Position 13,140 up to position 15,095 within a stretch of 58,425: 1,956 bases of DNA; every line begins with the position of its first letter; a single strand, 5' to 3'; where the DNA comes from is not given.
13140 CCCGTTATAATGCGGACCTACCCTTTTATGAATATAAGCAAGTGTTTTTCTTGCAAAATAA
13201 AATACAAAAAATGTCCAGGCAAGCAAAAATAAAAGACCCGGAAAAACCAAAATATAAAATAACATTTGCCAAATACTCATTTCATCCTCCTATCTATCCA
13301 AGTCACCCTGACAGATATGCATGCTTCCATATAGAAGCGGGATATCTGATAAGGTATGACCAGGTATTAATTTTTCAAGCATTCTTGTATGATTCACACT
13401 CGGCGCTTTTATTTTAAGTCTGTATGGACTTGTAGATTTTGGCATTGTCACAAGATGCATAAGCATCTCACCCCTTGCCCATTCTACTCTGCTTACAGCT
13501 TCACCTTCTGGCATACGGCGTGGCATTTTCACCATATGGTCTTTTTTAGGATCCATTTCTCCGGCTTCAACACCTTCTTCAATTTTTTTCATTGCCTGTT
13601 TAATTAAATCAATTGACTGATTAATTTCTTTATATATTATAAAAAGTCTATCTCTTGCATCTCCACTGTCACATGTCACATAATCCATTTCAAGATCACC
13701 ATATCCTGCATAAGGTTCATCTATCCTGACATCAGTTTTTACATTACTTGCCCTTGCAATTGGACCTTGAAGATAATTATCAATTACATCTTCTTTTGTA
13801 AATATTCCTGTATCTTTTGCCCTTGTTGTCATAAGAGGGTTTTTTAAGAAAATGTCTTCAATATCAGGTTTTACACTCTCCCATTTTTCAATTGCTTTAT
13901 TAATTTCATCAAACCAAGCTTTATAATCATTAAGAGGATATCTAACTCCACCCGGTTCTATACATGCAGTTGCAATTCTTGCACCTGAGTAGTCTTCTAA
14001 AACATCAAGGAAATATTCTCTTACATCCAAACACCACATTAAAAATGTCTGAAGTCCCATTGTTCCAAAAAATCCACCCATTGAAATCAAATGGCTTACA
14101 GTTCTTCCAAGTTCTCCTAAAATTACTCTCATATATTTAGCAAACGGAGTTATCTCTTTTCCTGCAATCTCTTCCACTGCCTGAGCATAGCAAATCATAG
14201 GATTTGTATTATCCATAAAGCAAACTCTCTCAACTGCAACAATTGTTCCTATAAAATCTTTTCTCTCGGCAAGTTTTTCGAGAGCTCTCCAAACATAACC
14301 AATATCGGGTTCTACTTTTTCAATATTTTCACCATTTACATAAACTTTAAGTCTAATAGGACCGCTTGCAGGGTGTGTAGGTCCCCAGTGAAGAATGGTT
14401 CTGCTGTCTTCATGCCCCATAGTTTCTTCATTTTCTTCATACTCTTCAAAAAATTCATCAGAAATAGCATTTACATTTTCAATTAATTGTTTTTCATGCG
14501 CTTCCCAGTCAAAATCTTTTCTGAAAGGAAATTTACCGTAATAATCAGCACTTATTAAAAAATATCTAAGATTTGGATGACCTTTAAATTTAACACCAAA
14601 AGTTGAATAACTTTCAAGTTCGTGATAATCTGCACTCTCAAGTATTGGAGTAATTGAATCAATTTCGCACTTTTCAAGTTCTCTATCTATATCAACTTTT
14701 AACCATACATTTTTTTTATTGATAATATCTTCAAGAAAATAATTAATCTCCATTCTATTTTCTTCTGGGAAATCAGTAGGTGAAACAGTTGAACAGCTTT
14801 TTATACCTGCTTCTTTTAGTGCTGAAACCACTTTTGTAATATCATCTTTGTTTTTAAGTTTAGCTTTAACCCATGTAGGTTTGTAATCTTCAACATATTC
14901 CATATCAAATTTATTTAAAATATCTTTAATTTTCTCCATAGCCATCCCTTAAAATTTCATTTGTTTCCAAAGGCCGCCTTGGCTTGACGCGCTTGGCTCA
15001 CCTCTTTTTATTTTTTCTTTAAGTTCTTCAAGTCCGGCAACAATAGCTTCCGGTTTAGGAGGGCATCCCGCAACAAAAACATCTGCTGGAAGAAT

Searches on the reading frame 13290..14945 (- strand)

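Call 75: search_protein_families(library=pfam, proteins=[window:13290-14945:-], max_evalue=0.00001)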
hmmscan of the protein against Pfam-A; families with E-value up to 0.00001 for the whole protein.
window:13290-14945:- (551 aa): 2 families
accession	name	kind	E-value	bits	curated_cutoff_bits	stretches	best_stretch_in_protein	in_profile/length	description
PF00346.24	Complex1_49kDa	-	6.1e-60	203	24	1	296-551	2-271/271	Respiratory-chain NADH dehydrogenase, 49 Kd subunit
PF00329.25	Complex1_30kDa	-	1.2e-24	87.7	22.5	1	33-150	5-123/124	Respiratory-chain NADH dehydrogenase, 30 Kd subunit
